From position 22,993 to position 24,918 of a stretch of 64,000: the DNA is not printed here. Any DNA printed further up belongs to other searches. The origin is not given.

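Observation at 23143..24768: Mutase large subunit has all three classical MCM substrate/catalytic positions replaced (Tyr->Leu, Arg->Cys/Pro, His->Asn)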

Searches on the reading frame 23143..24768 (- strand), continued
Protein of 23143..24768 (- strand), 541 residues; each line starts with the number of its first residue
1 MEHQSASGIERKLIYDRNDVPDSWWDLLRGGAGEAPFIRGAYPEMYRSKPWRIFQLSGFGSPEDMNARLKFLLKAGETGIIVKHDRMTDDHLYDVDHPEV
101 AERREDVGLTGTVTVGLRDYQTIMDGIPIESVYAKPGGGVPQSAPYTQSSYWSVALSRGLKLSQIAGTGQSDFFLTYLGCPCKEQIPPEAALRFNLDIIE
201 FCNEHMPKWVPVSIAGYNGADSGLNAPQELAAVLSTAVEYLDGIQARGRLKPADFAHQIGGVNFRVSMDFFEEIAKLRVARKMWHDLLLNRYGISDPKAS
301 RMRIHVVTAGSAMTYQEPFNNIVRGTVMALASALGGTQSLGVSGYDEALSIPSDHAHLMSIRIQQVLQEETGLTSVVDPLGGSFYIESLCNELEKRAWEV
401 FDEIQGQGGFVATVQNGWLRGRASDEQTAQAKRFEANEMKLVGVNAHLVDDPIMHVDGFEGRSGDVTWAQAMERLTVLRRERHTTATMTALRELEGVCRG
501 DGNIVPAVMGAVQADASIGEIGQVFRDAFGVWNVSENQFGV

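Call 80: search_solved_structures(query=L007:11848-13188:+, max_evalue=1e-20)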
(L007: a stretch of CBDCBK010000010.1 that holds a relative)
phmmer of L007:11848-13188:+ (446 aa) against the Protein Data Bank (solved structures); distinct sequences matched with E-value up to 1e-20: 154 (the best 60 are shown).
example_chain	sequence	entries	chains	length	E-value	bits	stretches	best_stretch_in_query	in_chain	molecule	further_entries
9gh9_A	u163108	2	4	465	2e-112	379.9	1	5-435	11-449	Aspartate aminotransferase family protein | Streptomyces aminotransferase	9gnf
9qgh_A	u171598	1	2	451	3.3e-111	375.9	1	5-435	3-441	Aspartate aminotransferase family protein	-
9qc2_A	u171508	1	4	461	1.7e-110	373.5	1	5-435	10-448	Aspartate aminotransferase family protein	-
4a6r_A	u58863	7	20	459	6.2e-92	312.4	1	11-440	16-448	OMEGA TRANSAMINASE | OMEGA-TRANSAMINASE | AMINOTRANSFERASE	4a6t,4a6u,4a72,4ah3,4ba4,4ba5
6s4g_A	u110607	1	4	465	6.5e-92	312.3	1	11-440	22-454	Probable aminotransferase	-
7q9x_AAA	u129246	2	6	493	8e-92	312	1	11-440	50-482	Probable aminotransferase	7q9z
6snu_A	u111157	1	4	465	1.7e-91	310.9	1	11-440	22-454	Aspartate aminotransferase family protein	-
6io1_A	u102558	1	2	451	7.8e-91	308.7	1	8-436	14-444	Aminotransferase, class III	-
5ti8_A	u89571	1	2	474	2.9e-87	297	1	11-443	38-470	Aminotransferase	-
6hx9_B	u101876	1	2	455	4.9e-87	296.2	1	12-438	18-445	Aspartate aminotransferase family protein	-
6gwi_A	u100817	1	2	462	6.3e-87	295.9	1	11-441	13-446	Putrescine aminotransferase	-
9j4z_A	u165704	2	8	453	8.9e-87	295.4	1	11-438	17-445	Polyamine:pyruvate transaminase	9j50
9uvs_A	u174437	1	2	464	5.8e-86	292.7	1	10-440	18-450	Aminotransferase class-III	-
7ypn_B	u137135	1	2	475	1.7e-83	284.6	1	10-440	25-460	Aspartate aminotransferase family protein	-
7ypm_A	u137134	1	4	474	2.8e-83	283.8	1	22-440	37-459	Aspartate aminotransferase family protein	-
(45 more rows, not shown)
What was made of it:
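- Tried and rejected: The aminotransferase is a generic omega-transaminase (call 80).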

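Call 82: search_solved_structures(query=L050:4998-6212:+, max_evalue=1e-30)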
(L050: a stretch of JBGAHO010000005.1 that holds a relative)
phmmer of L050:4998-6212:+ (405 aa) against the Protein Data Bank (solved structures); distinct sequences matched with E-value up to 1e-30: 244 (the best 60 are shown).
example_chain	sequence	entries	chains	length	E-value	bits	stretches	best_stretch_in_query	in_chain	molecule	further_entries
8yhn_A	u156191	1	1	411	1.2e-65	225.5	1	2-403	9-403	Cytochrome P450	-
8w6z_A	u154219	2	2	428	2.1e-64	221.4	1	7-401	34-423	Cytochrome P450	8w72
1z8q_A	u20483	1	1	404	2.3e-61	211.4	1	85-401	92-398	6-deoxyerythronolide B hydroxylase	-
5cje_A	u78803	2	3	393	3.9e-61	210.6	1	11-405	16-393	Cytochrome P450 hydroxylase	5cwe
1jip_A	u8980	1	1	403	8.1e-61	209.6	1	85-401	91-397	CYTOCHROME P450 107A1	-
1z8p_A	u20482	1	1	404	8.2e-61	209.6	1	85-401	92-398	6-deoxyerythronolide B hydroxylase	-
1jio_A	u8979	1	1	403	1.1e-60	209.1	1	85-401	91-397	CYTOCHROME P450 107A1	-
1z8o_A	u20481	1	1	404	1.1e-60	209.1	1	85-401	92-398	6-deoxyerythronolide B hydroxylase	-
5gnl_A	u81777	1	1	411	2.8e-60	207.8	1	11-400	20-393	Vitamin D(3) 25-hydroxylase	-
3a4g_A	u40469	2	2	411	3.6e-60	207.5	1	11-400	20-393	Vitamin D hydroxylase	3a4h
1egy_A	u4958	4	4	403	4.6e-60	207.1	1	85-401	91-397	CYTOCHROME P450ERYF | CYTOCHROME P450 107A1 | CYTOCHROME P450 ERYF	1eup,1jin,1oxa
5gnm_A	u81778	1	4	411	4.8e-60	207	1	11-400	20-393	Vitamin D(3) 25-hydroxylase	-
3a4z_A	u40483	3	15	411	9.4e-60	206.1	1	11-400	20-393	Vitamin D hydroxylase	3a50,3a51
3vrm_A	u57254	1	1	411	1.9e-59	205.1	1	11-400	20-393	Vitamin D(3) 25-hydroxylase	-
6xa2_A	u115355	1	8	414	1.7e-58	201.9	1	17-401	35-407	TamI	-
7wex_A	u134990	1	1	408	5.9e-57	196.9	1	4-401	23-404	Cytochrome P450 hydroxylase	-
6m4s_A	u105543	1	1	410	1.4e-56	195.7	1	3-385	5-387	Cytochrome P450 hydroxylase sb21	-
6gk5_A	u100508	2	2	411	2.8e-56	194.6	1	9-386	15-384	Cytochrome P450 CYP267B1 protein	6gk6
3ejb_B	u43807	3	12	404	1.5e-55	192.3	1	69-402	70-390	Biotin biosynthesis cytochrome P450-like enzyme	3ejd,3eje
4yzr_A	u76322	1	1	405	1.7e-55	192.1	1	77-402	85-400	Polyketide biosynthesis cytochrome P450 PksS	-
8gue_A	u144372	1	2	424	5.2e-53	183.9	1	7-405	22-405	Cytochrome P450 monooxygenase PikC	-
7xbm_A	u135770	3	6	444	6.1e-53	183.6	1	7-405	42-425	Cytochrome P450 monooxygenase PikC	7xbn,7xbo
2whw_A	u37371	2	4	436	7.7e-53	183.3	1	7-405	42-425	CYTOCHROME P450 MONOOXYGENASE | CYTOCHROME P450 HYDROXYLASE PIKC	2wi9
2vz7_A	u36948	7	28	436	7.7e-53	183.3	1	7-405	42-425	CYTOCHROME P450 MONOOXYGENASE | CYTOCHROME P450 HYDROXYLASE PIKC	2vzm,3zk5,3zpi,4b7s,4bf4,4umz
4z5p_A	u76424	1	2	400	8.2e-53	183.2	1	30-405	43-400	Cytochrome P450 hydroxylase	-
3r9b_A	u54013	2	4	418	9.5e-53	183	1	6-402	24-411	CYTOCHROME P450 164A2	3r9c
2bvj_A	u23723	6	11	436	1e-52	182.9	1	7-405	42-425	CYTOCHROME P450 MONOOXYGENASE | CYTOCHROME P450 HYDROXYLASE PIKC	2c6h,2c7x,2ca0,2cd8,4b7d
7y9o_A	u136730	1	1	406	4e-52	181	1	11-399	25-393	Cytochrome P450 monooxygenase YjiB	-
4z5q_A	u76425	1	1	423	1.2e-51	179.3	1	34-405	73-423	Cytochrome P450 hydroxylase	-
9kpu_A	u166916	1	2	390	1.5e-51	179.1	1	34-405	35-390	Cytochrome P450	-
9kpp_A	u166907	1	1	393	1.6e-51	179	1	34-405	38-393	Cytochrome P450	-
2z3t_A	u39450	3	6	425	2.8e-51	178.2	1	9-385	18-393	Cytochrome P450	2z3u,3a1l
9cjg_A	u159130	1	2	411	3.5e-51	177.8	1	12-401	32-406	Cytochrome P450-G9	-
7y97_A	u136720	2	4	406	5.6e-51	177.2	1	11-387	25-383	Cytochrome P450 monooxygenase YjiB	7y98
2wgy_A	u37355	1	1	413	1.3e-50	175.9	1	5-395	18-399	CYTOCHROME P450 130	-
2wh8_A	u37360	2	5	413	4.4e-50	174.2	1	5-395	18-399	PUTATIVE CYTOCHROME P450 130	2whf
2uuq_A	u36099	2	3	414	4.4e-50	174.2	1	5-395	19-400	CYTOCHROME P450 130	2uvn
5li6_A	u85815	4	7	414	5.2e-50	174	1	26-382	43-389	Putative cytochrome P450 126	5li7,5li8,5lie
5l90_A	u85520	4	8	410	5.3e-50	174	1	70-383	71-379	Cytochrome P450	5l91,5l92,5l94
4rm4_A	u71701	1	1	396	6.6e-50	173.7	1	13-388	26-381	Cytochrome P450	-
4wpz_A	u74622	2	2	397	8.2e-50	173.3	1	33-405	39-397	Cytochrome P450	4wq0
6gmf_A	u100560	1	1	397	2.4e-49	171.8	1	6-397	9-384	Putative cytochrome P450 hydroxylase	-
6l39_A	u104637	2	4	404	3.5e-49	171.3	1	13-388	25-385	Cytochrome P450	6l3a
9vgm_A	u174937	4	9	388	3.9e-49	171.1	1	86-384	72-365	Cytochrome P450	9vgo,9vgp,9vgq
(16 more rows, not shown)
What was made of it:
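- Tried and rejected: The P450 is generic CYP107-like (call 82).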

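Call 87: list_cluster_members(proteins=[P0141, P0162, P0148, P0157, P0260, P0169, P0163, P0244, P0264, P0205])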
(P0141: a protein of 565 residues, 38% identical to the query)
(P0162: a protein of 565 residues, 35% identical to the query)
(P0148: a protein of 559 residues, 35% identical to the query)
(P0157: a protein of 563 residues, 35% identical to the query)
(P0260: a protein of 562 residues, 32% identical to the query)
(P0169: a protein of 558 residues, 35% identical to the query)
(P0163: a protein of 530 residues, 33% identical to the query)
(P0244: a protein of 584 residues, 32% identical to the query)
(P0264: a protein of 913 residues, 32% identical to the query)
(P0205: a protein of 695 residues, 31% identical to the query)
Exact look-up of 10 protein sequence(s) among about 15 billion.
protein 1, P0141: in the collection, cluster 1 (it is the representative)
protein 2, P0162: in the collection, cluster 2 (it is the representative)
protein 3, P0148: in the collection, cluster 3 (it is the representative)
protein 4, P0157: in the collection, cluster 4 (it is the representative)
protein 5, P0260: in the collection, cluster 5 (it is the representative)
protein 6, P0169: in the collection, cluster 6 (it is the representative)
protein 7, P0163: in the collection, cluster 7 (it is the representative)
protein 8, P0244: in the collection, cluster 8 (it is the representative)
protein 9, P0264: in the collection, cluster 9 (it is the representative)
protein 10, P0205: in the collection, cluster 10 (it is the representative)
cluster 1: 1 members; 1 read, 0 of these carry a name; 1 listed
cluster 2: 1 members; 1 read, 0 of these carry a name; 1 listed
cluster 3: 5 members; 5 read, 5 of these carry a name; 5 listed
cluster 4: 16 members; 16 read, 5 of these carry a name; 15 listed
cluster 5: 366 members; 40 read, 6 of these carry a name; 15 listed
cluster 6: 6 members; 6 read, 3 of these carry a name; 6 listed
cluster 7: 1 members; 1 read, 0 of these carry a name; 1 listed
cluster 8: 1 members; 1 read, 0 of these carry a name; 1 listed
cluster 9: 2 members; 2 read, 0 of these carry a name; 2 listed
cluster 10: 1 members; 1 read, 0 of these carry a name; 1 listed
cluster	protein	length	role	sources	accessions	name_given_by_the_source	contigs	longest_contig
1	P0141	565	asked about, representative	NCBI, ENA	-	-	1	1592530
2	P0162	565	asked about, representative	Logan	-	-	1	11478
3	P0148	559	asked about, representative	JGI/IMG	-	methylmalonyl-CoA mutase, N-terminal domain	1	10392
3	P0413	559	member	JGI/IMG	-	methylmalonyl-CoA mutase, N-terminal domain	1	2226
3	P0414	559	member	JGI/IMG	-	methylmalonyl-CoA mutase, N-terminal domain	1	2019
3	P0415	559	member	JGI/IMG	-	methylmalonyl-CoA mutase N-terminal domain/subunit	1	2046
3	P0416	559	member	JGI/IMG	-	methylmalonyl-CoA mutase, N-terminal domain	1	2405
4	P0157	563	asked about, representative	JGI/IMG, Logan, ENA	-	-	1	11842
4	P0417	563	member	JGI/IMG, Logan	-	methylmalonyl-CoA mutase N-terminal domain/subunit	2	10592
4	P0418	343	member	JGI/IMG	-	methylmalonyl-CoA mutase N-terminal domain/subunit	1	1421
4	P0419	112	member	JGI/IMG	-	methylmalonyl-CoA mutase N-terminal domain/subunit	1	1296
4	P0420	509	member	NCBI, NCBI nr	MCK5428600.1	MAG: methylmalonyl-CoA mutase, partial [Anaerolineales bacterium] | methylmalonyl-CoA mutase [Anaerolineales bacterium]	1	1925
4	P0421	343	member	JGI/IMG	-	methylmalonyl-CoA mutase N-terminal domain/subunit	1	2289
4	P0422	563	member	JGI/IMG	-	-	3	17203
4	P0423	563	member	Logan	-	-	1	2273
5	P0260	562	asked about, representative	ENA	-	-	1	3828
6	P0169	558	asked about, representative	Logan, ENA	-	-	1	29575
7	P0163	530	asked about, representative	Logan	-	-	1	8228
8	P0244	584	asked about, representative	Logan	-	-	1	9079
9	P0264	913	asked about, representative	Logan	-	-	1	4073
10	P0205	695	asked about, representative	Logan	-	-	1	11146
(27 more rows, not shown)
